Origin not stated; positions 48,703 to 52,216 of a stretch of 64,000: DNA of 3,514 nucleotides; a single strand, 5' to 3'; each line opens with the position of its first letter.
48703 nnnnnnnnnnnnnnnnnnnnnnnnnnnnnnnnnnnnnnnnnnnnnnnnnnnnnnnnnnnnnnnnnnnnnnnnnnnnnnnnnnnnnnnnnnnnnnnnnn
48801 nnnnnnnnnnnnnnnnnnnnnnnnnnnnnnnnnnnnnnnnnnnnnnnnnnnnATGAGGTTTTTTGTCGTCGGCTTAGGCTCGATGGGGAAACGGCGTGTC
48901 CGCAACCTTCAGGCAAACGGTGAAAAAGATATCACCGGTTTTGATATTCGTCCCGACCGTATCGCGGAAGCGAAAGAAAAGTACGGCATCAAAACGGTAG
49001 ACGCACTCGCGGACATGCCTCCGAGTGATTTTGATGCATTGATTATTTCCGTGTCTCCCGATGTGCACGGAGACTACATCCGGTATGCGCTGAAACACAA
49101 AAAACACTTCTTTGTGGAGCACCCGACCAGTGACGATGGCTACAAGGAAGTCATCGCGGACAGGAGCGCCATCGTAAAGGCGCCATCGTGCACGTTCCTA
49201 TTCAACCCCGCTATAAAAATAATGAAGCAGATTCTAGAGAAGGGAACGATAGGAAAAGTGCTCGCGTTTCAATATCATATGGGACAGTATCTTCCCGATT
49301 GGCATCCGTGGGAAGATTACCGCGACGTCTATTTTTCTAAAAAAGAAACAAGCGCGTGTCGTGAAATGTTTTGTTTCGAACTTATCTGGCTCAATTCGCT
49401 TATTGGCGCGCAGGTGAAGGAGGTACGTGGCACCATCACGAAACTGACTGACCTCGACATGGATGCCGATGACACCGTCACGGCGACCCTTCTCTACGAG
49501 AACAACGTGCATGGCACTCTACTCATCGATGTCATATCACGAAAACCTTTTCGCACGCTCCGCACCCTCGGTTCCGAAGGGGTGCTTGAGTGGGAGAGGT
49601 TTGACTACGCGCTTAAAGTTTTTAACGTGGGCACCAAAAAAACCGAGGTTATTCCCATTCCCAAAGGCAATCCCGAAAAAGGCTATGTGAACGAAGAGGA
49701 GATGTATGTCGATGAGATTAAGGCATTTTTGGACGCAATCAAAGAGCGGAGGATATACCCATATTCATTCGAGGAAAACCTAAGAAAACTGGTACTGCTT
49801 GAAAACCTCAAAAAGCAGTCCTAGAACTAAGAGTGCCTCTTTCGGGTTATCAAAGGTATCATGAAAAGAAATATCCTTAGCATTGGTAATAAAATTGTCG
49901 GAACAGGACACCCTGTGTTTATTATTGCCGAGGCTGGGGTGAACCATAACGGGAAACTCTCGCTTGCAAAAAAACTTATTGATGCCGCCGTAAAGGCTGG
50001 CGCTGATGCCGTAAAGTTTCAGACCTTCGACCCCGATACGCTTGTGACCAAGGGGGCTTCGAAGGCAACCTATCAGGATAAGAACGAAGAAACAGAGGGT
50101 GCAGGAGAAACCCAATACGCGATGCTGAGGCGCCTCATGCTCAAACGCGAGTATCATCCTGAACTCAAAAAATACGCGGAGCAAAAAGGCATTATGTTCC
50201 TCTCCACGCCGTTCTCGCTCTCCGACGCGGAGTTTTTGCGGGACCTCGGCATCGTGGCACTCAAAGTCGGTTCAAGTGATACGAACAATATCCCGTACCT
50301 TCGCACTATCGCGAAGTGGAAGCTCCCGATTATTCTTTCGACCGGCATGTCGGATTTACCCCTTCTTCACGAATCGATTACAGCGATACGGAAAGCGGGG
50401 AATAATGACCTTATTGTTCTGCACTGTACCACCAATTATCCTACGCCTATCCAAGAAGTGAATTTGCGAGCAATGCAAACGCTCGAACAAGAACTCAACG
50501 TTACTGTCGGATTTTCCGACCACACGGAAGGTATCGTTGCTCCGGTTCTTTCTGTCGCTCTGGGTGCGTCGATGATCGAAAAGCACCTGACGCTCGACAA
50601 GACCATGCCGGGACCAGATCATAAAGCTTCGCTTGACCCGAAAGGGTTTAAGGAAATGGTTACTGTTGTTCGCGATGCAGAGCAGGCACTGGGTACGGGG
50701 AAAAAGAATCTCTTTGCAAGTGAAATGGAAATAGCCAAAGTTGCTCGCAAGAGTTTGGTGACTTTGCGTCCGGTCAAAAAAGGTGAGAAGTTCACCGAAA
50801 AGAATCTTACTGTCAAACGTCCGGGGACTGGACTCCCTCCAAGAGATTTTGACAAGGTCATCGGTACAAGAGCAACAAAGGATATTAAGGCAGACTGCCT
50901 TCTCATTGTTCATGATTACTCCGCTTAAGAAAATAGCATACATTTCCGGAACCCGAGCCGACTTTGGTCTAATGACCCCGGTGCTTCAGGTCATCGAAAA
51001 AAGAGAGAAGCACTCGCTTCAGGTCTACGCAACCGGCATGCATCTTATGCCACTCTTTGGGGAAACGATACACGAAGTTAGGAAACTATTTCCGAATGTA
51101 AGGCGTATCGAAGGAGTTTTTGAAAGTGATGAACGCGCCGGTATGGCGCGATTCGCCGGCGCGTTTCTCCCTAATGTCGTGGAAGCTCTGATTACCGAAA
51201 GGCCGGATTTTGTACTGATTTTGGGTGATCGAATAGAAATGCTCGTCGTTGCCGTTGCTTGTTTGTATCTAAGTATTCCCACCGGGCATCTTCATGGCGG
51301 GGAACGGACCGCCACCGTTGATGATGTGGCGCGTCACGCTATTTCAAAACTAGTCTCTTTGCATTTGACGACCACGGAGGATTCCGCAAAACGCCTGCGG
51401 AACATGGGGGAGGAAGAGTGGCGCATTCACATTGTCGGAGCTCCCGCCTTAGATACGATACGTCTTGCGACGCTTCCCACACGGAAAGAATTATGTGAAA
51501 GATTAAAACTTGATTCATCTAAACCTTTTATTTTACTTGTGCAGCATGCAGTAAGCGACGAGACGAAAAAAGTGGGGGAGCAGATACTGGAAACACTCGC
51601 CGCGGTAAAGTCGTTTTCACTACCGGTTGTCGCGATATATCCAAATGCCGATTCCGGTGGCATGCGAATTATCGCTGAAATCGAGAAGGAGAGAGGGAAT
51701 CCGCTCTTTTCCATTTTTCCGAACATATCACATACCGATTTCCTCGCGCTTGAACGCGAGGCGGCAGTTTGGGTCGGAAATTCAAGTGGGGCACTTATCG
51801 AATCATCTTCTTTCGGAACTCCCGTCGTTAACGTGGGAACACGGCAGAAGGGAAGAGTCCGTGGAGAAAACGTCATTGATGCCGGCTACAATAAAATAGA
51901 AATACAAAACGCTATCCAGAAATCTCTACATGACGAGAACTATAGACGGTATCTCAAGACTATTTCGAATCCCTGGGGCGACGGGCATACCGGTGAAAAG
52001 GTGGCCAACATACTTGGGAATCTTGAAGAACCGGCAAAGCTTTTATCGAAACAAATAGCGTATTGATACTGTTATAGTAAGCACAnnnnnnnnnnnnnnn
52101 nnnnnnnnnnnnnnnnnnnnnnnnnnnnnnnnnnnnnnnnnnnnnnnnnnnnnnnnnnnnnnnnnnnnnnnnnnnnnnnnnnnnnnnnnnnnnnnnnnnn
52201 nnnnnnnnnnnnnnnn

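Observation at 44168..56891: Legionaminic-acid-type nonulosonic acid pathway predicted to yield an N-acetimidoyl (and possibly N-formyl) derivative, with a dedicated exporter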

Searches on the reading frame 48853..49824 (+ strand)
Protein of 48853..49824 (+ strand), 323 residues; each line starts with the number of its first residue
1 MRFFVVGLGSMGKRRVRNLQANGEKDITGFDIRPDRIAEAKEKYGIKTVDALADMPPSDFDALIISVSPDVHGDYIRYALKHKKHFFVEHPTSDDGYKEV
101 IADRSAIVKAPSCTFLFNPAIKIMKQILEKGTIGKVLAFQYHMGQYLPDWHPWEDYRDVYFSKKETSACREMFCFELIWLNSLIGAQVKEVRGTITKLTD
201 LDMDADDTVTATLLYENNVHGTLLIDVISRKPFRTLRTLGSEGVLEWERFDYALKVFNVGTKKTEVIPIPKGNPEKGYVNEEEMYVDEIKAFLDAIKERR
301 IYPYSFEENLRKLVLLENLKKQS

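Call 3: search_protein_families(library=pfam, proteins=[window:48853-49824:+])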
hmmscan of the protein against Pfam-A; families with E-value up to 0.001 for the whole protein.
window:48853-49824:+ (323 aa): 6 families
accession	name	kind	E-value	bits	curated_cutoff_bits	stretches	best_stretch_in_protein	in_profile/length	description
PF22725.1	GFO_IDH_MocA_C3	-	5.6e-14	52.6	27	1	124-245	4-123/124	GFO/IDH/MocA C-terminal domain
PF01408.29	GFO_IDH_MocA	-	4.4e-13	50.4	24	1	2-92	2-95/120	Oxidoreductase family, NAD-binding Rossmann fold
PF02894.22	GFO_IDH_MocA_C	-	3.4e-07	30.7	22.9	1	125-321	1-208/218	Oxidoreductase family, C-terminal alpha/beta domain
PF02254.24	TrkA_N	-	9.4e-05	23.2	23.8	1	3-49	1-45/116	TrkA-N domain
PF03807.23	F420_oxidored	-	0.00015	22.7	21.6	1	5-79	4-79/94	NADP oxidoreductase coenzyme F420-dependent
PF03446.21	NAD_binding_2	-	0.0006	20.3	21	0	4-67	3-63/161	NAD binding domain of 6-phosphogluconate dehydrogenase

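Call 5: search_protein_families(library=ncbifam, proteins=[window:48853-49824:+], max_evalue=0.00001)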
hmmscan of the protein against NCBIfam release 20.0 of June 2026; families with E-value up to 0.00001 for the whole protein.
window:48853-49824:+ (323 aa): 3 families
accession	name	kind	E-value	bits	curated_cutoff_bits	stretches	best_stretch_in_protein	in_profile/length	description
NF040723.1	UDP-GlcNAcDh_Arch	equivalog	4.8e-16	59.1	450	1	1-139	1-144/302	UDP-N-acetylglucosamine 3-dehydrogenase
TIGR04380.1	myo_inos_iolG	equivalog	3.5e-13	49.1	355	1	2-319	3-319/330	inositol 2-dehydrogenase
NF052479.1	LevoglcsnDh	equivalog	1.4e-06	27.2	650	1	31-151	43-166/386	levoglucosan dehydrogenase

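Call 69: search_solved_structures(query=window:48853-49824:+, max_evalue=0.00001, show_alignments=1)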
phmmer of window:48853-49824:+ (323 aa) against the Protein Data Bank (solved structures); distinct sequences matched with E-value up to 0.00001: 1.
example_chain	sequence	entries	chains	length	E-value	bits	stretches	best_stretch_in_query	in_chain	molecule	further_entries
3ezy_A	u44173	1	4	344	6.5e-09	38.7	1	2-139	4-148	Dehydrogenase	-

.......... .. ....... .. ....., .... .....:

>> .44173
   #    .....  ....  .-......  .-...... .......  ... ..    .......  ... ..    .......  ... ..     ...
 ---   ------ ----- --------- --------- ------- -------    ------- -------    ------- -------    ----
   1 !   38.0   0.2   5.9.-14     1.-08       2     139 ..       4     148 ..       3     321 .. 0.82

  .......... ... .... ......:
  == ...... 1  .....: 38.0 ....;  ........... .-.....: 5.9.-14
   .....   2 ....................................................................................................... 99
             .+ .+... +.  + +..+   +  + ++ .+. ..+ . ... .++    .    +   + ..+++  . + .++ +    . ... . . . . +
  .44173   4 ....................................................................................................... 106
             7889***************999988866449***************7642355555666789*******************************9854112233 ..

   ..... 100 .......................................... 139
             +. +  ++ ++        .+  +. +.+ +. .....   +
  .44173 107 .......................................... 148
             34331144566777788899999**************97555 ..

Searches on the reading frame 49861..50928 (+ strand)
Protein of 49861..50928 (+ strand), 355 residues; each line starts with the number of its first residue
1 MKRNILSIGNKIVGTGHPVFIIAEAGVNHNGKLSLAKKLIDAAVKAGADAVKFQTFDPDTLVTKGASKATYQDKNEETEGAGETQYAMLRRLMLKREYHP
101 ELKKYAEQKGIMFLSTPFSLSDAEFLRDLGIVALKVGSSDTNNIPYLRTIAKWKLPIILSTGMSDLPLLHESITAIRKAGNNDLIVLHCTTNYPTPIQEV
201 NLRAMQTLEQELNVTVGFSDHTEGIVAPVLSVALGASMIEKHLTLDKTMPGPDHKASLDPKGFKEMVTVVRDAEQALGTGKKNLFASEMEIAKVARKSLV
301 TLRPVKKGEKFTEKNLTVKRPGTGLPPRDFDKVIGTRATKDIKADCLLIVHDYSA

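Call 3: search_protein_families(library=pfam, proteins=[window:49861-50928:+])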
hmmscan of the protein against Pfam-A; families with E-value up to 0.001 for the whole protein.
window:49861-50928:+ (355 aa): 2 families
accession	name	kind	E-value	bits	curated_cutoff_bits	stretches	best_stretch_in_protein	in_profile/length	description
PF03102.20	NeuB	-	9.2e-94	313.8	22.1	1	39-282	1-241/241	NeuB family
PF08666.17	SAF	-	5.2e-12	46.6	21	1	297-348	2-57/63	SAF domain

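Call 5: search_protein_families(library=ncbifam, proteins=[window:49861-50928:+], max_evalue=0.00001)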
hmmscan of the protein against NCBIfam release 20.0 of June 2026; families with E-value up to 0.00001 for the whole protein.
window:49861-50928:+ (355 aa): 2 families
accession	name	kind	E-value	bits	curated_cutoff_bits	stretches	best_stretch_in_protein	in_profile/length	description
TIGR03569.1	NeuB_NnaB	equivalog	2.1e-133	444.5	399.65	1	19-346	1-327/329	N-acetylneuraminate synthase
TIGR03586.1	PseI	equivalog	4e-94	315.5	340.25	1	19-344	2-323/327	pseudaminic acid synthase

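Call 35: search_solved_structures(query=window:49861-50928:+, max_evalue=1e-10)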
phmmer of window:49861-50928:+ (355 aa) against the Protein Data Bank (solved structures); distinct sequences matched with E-value up to 1e-10: 8.
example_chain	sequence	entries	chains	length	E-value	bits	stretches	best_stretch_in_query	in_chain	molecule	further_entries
8h2c_A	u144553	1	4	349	2.1e-70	241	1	7-346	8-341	Pseudaminic acid synthase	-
1vli_A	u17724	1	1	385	2.3e-66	227.7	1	7-350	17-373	Spore coat polysaccharide biosynthesis protein spsE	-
1xuu_A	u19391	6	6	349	1.3e-59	205.5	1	3-342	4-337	polysialic acid capsule biosynthesis protein SiaC | N-acetylneuraminate synthase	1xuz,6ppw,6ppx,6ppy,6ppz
4ipj_A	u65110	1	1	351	3.5e-59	204.1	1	3-342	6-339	Polysialic acid capsule biosynthesis protein SiaC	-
4ipi_A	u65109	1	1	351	9.2e-59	202.7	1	3-342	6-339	Polysialic acid capsule biosynthesis protein SiaC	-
2wqp_A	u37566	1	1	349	3.3e-58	200.9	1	3-342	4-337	POLYSIALIC ACID CAPSULE BIOSYNTHESIS PROTEIN SIAC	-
6ncs_A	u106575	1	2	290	2.5e-49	171.7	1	6-292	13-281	N-acetylneuraminic acid (Sialic acid) synthetase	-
3g8r_A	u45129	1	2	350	5.9e-22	81.7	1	93-350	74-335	Probable spore coat polysaccharide biosynthesis protein E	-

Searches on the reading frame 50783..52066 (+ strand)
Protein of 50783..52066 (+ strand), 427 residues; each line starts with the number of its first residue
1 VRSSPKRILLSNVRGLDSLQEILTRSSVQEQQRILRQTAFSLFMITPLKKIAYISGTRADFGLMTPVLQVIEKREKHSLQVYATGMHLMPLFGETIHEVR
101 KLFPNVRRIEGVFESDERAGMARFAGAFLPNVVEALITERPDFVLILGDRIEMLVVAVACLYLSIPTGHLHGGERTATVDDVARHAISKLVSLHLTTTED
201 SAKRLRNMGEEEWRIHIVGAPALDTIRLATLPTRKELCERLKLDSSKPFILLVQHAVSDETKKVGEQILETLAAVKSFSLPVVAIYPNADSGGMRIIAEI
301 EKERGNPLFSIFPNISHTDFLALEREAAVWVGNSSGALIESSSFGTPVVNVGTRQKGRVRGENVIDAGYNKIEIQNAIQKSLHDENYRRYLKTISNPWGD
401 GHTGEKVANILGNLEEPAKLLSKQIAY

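Call 3: search_protein_families(library=pfam, proteins=[window:50783-52066:+])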
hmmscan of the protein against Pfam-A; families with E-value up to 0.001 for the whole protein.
window:50783-52066:+ (427 aa): 1 family
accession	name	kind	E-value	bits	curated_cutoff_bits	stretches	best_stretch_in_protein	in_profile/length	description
PF02350.25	Epimerase_2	-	8.7e-71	239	30.6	1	71-411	3-346/347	UDP-N-acetylglucosamine 2-epimerase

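Call 5: search_protein_families(library=ncbifam, proteins=[window:50783-52066:+], max_evalue=0.00001)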
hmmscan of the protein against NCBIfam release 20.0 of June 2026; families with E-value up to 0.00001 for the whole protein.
window:50783-52066:+ (427 aa): 2 families
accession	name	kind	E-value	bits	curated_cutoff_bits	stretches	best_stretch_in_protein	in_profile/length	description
TIGR03568.1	NeuC_NnaA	equivalog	6.6e-111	370.7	235.9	1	49-411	1-365/365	UDP-N-acetylglucosamine 2-epimerase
TIGR00236.1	wecB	equivalog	8.4e-30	104.1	210.15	1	50-412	2-363/366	non-hydrolyzing UDP-N-acetylglucosamine 2-epimerase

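Call 36: search_solved_structures(query=window:50912-52066:+, max_evalue=1e-10)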
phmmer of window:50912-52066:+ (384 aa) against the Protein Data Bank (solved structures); distinct sequences matched with E-value up to 1e-10: 19.
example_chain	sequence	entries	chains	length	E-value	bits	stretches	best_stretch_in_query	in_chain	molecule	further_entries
5xvs_A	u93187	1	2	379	8.8e-58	199.4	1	5-369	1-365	GDP/UDP-N,N'-diacetylbacillosamine 2-epimerase (Hydrolyzing)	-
5zlr_A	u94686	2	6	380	8.8e-58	199.4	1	5-369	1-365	GDP/UDP-N,N'-diacetylbacillosamine 2-epimerase (Hydrolyzing)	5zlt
4zht_A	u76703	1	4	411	4.9e-45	157.5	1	11-372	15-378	Bifunctional UDP-N-acetylglucosamine 2-epimerase/N-acetylmannosamine kinase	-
5enz_A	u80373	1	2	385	3e-19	72.6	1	5-367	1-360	UDP-GlcNAc 2-epimerase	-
1f6d_A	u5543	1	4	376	1.1e-15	60.9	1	7-370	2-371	UDP-N-ACETYLGLUCOSAMINE 2-EPIMERASE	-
1vgv_A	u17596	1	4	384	1.1e-15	60.9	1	7-370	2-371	UDP-N-acetylglucosamine 2-epimerase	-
3dzc_A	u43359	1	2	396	9.3e-15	57.8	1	4-369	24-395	UDP-N-acetylglucosamine 2-epimerase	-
8ahe_A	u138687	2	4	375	1.6e-14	57.1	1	6-366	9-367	UDP-N-acetylglucosamine 2-epimerase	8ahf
3beo_A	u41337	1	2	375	1.7e-14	57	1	7-366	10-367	UDP-N-acetylglucosamine 2-epimerase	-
4neq_A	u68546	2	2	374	4.4e-14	55.6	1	7-368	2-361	UDP-N-acetylglucosamine 2-epimerase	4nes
8sxv_A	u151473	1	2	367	4.7e-13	52.2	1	82-368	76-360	UDP-2,3-diacetamido-2,3-dideoxy-glucuronic acid-2-epimerase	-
8sxy_A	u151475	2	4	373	4.7e-13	52.2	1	82-368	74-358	UDP-2,3-diacetamido-2,3-dideoxy-glucuronic acid-2-epimerase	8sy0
8sxw_A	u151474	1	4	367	2.3e-12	49.9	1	82-368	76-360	UDP-2,3-diacetamido-2,3-dideoxy-glucuronic acid-2-epimerase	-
8sy9_A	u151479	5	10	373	2.4e-12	49.9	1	82-368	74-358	UDP-2,3-diacetamido-2,3-dideoxy-glucuronic acid-2-epimerase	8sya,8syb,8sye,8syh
6vlb_A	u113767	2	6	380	2.4e-12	49.9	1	7-365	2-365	UDP-N-acetylglucosamine 2-epimerase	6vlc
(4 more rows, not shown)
